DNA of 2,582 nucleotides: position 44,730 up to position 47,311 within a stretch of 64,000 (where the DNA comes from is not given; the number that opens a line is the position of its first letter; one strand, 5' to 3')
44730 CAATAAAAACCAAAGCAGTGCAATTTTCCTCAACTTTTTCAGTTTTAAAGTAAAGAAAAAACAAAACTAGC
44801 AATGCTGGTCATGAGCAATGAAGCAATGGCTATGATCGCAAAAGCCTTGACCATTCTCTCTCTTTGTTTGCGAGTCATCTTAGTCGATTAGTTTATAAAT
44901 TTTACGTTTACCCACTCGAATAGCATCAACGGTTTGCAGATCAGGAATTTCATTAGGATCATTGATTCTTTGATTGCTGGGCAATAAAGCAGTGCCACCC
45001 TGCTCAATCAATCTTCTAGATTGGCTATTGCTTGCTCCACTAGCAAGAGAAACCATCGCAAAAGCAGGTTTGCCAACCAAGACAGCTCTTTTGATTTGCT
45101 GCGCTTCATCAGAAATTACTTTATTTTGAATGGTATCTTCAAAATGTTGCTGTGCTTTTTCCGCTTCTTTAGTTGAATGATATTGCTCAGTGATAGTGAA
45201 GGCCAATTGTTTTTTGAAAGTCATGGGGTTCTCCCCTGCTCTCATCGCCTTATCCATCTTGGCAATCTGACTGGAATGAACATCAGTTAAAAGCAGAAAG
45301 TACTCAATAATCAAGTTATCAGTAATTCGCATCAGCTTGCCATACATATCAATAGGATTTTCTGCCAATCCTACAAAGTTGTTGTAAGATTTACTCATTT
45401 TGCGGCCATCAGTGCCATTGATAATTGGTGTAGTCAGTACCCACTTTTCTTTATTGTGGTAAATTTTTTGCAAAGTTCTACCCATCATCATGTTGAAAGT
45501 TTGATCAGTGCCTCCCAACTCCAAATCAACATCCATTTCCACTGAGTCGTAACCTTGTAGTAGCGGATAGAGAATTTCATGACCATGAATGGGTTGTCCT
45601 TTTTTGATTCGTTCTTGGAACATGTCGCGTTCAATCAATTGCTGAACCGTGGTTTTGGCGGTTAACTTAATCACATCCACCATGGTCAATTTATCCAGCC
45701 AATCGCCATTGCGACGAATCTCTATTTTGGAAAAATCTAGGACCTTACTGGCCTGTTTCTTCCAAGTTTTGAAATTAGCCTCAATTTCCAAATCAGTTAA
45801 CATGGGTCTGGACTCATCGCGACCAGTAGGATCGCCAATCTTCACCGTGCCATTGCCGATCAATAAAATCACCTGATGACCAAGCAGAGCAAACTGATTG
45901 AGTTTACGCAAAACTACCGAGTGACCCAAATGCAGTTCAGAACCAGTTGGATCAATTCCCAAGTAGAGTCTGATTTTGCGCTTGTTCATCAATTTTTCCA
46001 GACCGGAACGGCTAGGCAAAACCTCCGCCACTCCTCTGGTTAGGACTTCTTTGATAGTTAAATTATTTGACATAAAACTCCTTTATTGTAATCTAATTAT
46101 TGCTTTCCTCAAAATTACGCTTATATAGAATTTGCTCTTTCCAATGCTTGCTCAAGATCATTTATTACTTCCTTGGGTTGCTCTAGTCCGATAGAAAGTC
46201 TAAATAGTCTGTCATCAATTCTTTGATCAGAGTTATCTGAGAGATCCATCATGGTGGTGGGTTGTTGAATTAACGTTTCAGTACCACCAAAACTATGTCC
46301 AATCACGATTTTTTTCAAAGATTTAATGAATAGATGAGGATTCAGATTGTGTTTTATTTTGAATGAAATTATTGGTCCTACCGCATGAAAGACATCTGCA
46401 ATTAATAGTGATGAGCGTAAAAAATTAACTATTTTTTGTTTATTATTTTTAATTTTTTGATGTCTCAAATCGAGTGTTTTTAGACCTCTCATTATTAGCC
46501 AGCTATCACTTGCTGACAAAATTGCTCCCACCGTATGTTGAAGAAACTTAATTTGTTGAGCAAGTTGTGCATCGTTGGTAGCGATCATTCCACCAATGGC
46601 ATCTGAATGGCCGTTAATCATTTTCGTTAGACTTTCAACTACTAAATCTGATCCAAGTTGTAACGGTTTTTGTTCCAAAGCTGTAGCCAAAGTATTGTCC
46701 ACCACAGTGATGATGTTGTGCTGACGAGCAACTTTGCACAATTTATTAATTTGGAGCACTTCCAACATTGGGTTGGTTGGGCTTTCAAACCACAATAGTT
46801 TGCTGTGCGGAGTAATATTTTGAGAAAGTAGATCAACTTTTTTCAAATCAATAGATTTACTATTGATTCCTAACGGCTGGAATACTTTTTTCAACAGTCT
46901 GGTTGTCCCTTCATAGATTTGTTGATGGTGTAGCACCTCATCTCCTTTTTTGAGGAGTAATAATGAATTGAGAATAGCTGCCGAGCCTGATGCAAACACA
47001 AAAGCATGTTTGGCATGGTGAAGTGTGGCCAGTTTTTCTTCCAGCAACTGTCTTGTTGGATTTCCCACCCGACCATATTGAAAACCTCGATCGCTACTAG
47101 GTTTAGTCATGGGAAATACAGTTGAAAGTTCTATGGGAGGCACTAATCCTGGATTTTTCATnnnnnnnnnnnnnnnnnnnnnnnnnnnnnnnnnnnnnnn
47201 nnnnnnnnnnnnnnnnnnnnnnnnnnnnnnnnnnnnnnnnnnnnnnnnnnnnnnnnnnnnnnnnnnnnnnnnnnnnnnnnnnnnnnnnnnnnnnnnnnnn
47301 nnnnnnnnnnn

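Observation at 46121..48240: Protein of unknown function predicted to be induced by uncharged tRNA-Met, coupled to a Cys/Met PLP enzyme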

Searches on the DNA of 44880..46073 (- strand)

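Call 68: search_rna_families(source=L044, start=2100, end=3250, threshold=evalue, max_evalue=0.01, show_alignments=1)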
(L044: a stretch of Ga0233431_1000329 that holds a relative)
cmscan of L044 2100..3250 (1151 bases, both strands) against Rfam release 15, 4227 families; matches with E-value up to 0.01: 2.
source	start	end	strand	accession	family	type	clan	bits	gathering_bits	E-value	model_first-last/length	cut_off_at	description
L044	2455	2741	+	RF00230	T-box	Cis-reg; leader;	-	103.9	93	1.4e-23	1-219/219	no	T-box leader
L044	3069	3151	+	RF00005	tRNA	Gene; tRNA;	CL00001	58.8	29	6.7e-12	1-71/71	no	tRNA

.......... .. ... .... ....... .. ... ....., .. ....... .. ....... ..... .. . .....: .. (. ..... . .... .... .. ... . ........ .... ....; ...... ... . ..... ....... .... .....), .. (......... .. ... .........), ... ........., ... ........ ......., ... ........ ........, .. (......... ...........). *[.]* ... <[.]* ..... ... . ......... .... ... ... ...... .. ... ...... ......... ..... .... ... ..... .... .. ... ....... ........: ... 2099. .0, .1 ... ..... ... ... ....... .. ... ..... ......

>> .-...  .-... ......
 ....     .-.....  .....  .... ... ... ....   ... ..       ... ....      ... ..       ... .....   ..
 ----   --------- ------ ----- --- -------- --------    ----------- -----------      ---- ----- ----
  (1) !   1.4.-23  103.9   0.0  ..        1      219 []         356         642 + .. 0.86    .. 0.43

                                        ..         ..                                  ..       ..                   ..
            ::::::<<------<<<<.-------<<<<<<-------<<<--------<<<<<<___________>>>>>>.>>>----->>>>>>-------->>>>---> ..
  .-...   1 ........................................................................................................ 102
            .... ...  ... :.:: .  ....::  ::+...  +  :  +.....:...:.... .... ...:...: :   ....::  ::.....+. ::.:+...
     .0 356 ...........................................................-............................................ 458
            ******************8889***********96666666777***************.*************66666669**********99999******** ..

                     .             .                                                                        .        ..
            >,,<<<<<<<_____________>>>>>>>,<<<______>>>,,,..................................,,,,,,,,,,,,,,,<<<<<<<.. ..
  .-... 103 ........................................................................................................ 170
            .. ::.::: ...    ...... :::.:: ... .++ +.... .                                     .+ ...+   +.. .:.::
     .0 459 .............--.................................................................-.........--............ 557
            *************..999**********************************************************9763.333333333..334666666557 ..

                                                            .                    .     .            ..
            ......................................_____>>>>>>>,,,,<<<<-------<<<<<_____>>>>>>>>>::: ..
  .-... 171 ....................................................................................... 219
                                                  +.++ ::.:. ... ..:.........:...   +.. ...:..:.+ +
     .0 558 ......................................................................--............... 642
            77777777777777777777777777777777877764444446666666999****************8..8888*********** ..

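Call 69: search_rna_families(source=L055, start=3800, end=4700, threshold=evalue, max_evalue=0.01, show_alignments=1)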
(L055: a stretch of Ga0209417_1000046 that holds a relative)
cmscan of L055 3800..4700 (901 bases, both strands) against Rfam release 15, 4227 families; matches with E-value up to 0.01: 6.
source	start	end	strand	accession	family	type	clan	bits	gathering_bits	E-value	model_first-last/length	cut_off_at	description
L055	4216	4506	+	RF00230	T-box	Cis-reg; leader;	-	100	93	1e-22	1-219/219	no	T-box leader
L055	4483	4542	+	RF02386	sau-19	Gene; sRNA;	-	34.3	80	0.00018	1-75/75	no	Staphylococcus sRNA sau-19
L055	4490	4537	+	RF03722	MIR4378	Gene; miRNA;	-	30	90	0.0026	1-91/91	no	MIR4378 microRNA precursor family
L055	4490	4537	-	RF00965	mir-549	Gene; miRNA;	-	29.6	93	0.00094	8-65/72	no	mir-549 microRNA precursor family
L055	4488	4538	+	RF04157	MIR9486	Gene; miRNA;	-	29.1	100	0.0012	1-119/119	no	MIR9486 microRNA precursor family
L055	4489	4539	-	RF04157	MIR9486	Gene; miRNA;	-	27.4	100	0.0034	1-119/119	no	MIR9486 microRNA precursor family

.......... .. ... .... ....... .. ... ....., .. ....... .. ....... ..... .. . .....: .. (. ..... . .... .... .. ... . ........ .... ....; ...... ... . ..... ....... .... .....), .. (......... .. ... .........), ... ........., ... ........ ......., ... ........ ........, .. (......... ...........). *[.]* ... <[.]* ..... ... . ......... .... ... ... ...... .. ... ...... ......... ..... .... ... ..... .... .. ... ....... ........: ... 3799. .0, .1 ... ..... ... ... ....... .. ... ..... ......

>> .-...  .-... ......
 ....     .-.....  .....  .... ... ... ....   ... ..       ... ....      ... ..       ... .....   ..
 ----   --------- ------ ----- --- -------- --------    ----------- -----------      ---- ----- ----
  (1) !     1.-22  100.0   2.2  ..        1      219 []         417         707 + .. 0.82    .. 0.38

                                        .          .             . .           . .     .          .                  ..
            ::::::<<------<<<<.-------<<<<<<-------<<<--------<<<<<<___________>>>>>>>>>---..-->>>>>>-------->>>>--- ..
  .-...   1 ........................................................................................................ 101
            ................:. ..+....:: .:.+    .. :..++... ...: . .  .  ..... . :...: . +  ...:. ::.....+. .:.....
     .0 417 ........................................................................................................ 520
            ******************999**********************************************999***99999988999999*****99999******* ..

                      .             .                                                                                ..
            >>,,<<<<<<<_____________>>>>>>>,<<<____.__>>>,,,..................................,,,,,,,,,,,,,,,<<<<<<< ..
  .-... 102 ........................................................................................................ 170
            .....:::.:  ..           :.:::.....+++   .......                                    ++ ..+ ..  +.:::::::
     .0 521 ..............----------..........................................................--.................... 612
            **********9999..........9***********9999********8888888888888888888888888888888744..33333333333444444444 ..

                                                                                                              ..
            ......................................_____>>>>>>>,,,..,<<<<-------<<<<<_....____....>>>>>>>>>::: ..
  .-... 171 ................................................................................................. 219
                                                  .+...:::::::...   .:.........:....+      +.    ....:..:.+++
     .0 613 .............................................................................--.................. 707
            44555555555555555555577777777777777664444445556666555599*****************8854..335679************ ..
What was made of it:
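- On T-box leader (RF00230): Homologous leaders L044 (103.9) and L055 (100.0) pass (calls 68, 69).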

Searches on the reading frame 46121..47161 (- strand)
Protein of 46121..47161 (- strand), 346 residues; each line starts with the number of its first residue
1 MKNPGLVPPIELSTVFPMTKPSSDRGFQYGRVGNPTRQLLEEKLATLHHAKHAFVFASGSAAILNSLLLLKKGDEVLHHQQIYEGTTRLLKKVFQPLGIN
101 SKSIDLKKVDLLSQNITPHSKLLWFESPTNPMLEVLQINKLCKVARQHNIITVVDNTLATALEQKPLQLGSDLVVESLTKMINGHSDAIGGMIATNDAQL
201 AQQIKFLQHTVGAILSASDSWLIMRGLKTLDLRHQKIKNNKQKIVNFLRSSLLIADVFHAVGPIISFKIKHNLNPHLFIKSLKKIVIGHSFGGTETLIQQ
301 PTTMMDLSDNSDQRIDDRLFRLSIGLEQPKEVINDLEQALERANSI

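Call 5: search_protein_families(library=pfam, proteins=[window:46121-47161:-], max_evalue=1)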
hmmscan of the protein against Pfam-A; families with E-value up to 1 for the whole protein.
window:46121-47161:- (346 aa): 7 families
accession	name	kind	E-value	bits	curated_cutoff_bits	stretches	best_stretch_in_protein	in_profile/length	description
PF01053.26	Cys_Met_Meta_PP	-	2.2e-98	329.8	27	1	7-341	19-381/381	Cys/Met metabolism PLP-dependent enzyme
PF00155.27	Aminotran_1_2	-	9.6e-10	38.6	19.7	1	37-244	44-279/361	Aminotransferase class I and II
PF01041.23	DegT_DnrJ_EryC1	-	1.3e-07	31.6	19.8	1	35-209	24-200/360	DegT/DnrJ/EryC1/StrS aminotransferase family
PF06838.17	Met_gamma_lyase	-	2e-06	27.1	24.2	1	26-202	49-245/405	Methionine gamma-lyase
PF00266.25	Aminotran_5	-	0.0027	17.2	21.5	1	41-182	49-203/371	Aminotransferase class-V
PF02347.22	GDC-P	-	0.021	14.1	26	1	57-194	138-270/429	Glycine cleavage system P-protein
PF06936.16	Selenoprotein_S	-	0.19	12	29.8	1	201-244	19-61/192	Selenoprotein S (SelS)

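Call 6: search_protein_families(library=ncbifam, proteins=[window:46121-47161:-], max_evalue=1)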
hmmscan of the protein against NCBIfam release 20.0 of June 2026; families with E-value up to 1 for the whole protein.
window:46121-47161:- (346 aa): 77 families (the best 25 are shown)
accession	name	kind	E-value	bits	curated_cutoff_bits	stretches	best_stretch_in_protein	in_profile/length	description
NF006095.0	PRK08247.1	equivalog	3.5e-84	282.7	585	1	7-343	25-366/369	methionine biosynthesis PLP-dependent protein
NF005871.0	PRK07811.1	equivalog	2.3e-83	279.9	513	1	7-342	32-388/389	cystathionine gamma-synthase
NF043007.1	CysBLyMetC_Staph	equivalog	1.2e-80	271.3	700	1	9-343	25-375/378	cystathionine beta-lyase MetC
NF004821.0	PRK06176.1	equivalog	1.5e-80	270.9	642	1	23-342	38-378/380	cystathionine gamma-synthase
NF005976.0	PRK08064.1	equivalog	1.2e-79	268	627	1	9-342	28-382/390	cystathionine beta-lyase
NF005810.0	PRK07671.1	equivalog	2.4e-79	267.1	594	1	10-341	25-377/377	bifunctional cystathionine gamma-lyase/homocysteine desulfhydrase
TIGR02080.1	O_succ_thio_ly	equivalog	2.1e-76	257.1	504.55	1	6-341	22-380/382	cystathionine gamma-synthase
TIGR01329.1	cysta_beta_ly_E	equivalog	7.8e-75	251.9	487.5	1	7-343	19-381/383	cystathionine beta-lyase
TIGR01328.1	met_gam_lyase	equivalog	3.4e-70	236.9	549.7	1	24-341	48-389/391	methionine gamma-lyase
NF005263.0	PRK06767.1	equivalog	1.8e-69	234.6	617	1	23-344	49-387/392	methionine gamma-lyase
NF006347.0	PRK08574.1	equivalog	5.4e-68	229.5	477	2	6-258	20-276/385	cystathionine gamma-synthase family protein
NF005758.0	PRK07582.1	equivalog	4.4e-67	226.4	440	1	8-343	29-371/372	cystathionine gamma-lyase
NF005695.0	PRK07503.1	equivalog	1e-65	222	666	1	23-343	53-397/403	methionine gamma-lyase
NF005577.0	PRK07269.1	equivalog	1.7e-65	221.6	620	1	5-341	24-363/364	cystathionine gamma-synthase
NF006097.0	PRK08249.1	equivalog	7.3e-65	218.9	600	2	24-259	55-290/402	cystathionine gamma-synthase family protein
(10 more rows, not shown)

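Call 29: search_solved_structures(query=window:46121-47161:-, max_evalue=1e-30, show_alignments=2)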
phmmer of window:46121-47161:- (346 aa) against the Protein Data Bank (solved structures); distinct sequences matched with E-value up to 1e-30: 71 (the best 60 are shown).
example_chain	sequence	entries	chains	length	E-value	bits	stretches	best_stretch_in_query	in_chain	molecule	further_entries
8j6n_A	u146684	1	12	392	4.1e-71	243.2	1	5-343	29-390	Cystathionine gamma-lyase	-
7md9_H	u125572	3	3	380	1.4e-70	241.4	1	23-271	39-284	Bifunctional cystathionine gamma-lyase/homocysteine desulfhydrase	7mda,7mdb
7md1_H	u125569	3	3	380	1.4e-70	241.4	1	23-271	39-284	Bifunctional cystathionine gamma-lyase/homocysteine desulfhydrase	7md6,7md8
7mcb_H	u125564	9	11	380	2.6e-70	240.5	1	23-271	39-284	Bifunctional cystathionine gamma-lyase/homocysteine desulfhydrase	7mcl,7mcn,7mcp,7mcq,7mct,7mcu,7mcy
6nba_A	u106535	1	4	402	6.8e-70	239.2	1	5-343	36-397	Cystathionine gamma-lyase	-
2nmp_A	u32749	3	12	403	6.8e-70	239.1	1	5-343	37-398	Cystathionine gamma-lyase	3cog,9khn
3elp_B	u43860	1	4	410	7.3e-70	239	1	5-343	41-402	Cystathionine gamma-lyase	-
9xlu_A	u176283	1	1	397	7.6e-70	239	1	23-271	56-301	Cystathionine gamma-synthase homolog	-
9j7q_A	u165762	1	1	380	1.3e-69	238.2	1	23-271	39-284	Cystathionine gamma-synthase homolog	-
6kgz_A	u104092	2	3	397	1.5e-69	238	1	23-271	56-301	Cystathionine gamma-lyase | Cystathionine gamma lyase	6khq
9j7p_A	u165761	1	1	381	3.4e-69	236.8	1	23-271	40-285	Cystathionine gamma-synthase homolog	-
5eig_A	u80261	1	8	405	4.8e-69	236.4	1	5-343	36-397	Cystathionine gamma-lyase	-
6ovg_A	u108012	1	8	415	8.3e-69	235.6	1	5-343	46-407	Cystathionine gamma-lyase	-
9j7r_A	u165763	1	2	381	9e-69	235.5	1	23-271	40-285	Cystathionine gamma-synthase homolog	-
6ldo_A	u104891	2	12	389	1.5e-68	234.7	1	8-340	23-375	Cystathionine gamma-lyase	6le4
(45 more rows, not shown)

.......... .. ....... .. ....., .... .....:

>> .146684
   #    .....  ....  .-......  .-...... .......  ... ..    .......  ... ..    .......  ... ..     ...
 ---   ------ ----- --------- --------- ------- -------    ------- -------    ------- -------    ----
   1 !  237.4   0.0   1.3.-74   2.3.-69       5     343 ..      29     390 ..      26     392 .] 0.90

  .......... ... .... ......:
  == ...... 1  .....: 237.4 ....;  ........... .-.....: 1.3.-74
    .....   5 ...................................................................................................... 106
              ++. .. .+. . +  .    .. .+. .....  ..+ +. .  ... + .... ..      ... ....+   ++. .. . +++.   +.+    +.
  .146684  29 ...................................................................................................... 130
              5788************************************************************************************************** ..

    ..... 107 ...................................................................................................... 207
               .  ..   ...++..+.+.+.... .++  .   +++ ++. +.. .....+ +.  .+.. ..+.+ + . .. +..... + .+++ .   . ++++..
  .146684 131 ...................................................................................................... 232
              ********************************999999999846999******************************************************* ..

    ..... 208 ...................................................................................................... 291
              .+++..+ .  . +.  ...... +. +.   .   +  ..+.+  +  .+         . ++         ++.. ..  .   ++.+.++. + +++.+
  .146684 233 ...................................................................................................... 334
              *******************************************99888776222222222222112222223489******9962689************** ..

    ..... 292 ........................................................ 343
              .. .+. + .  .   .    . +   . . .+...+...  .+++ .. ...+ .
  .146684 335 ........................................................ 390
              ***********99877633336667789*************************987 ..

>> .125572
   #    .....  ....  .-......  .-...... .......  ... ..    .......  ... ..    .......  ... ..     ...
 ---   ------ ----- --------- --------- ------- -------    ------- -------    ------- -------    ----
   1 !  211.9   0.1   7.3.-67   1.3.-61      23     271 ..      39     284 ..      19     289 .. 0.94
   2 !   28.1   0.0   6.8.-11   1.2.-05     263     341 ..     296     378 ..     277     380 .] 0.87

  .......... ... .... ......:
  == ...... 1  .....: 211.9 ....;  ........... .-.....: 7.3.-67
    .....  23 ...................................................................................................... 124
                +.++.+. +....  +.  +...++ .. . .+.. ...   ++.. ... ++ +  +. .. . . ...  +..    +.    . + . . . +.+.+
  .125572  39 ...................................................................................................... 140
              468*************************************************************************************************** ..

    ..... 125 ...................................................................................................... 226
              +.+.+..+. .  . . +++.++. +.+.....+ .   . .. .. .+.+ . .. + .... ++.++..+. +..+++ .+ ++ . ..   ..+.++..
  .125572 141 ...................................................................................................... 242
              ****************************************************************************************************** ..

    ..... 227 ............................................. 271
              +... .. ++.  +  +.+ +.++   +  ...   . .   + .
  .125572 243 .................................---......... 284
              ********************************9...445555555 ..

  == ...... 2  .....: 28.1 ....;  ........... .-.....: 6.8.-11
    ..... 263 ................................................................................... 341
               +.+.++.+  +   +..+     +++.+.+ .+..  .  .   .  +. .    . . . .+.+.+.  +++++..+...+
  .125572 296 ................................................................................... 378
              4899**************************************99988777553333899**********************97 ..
